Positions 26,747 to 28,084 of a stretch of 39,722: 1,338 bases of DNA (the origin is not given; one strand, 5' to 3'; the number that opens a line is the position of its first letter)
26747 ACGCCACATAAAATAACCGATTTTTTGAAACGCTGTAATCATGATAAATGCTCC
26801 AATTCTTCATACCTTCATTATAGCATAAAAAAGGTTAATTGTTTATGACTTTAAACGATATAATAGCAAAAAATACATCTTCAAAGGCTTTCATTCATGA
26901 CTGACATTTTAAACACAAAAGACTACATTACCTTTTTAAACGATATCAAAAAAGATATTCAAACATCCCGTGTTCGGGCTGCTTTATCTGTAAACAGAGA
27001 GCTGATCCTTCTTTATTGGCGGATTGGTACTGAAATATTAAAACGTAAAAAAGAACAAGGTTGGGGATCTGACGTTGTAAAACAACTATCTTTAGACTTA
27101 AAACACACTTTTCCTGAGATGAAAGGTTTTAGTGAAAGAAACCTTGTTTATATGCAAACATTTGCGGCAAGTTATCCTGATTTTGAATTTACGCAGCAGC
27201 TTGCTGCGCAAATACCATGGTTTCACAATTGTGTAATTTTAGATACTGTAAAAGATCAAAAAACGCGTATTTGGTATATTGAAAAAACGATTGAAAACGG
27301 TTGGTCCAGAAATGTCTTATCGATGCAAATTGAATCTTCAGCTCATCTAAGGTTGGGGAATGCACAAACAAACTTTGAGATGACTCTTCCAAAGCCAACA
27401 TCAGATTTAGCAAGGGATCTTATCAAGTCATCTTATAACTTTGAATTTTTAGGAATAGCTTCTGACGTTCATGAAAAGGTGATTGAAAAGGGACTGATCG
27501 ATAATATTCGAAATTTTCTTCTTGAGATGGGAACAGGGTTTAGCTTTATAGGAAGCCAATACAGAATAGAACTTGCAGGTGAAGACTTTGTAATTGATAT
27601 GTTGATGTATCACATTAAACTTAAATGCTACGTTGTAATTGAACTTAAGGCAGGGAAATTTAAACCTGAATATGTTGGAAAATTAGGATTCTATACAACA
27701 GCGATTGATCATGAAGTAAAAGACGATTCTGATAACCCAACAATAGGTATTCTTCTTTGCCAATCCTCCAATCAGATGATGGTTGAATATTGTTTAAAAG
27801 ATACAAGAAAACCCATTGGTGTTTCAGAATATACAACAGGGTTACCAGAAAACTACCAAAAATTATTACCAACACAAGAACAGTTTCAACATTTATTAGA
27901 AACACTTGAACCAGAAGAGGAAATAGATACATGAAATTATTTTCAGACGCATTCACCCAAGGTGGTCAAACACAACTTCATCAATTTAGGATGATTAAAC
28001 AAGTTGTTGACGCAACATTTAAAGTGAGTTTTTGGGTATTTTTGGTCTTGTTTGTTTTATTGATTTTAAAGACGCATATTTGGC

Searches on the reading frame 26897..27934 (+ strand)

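Call 29: search_protein_families(library=pfam, proteins=[window:26897-27934:+], max_evalue=0.001)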
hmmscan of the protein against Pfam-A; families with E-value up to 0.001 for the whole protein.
window:26897-27934:+ (345 aa): 2 families
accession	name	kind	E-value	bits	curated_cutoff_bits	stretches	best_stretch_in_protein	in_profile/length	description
PF06250.17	YhcG_C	-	3.1e-60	203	32.5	1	174-322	2-150/157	YhcG PDDEXK nuclease domain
PF17761.7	DUF1016_N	-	2.5e-44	151.1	32.8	1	16-152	1-137/137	DUF1016 N-terminal domain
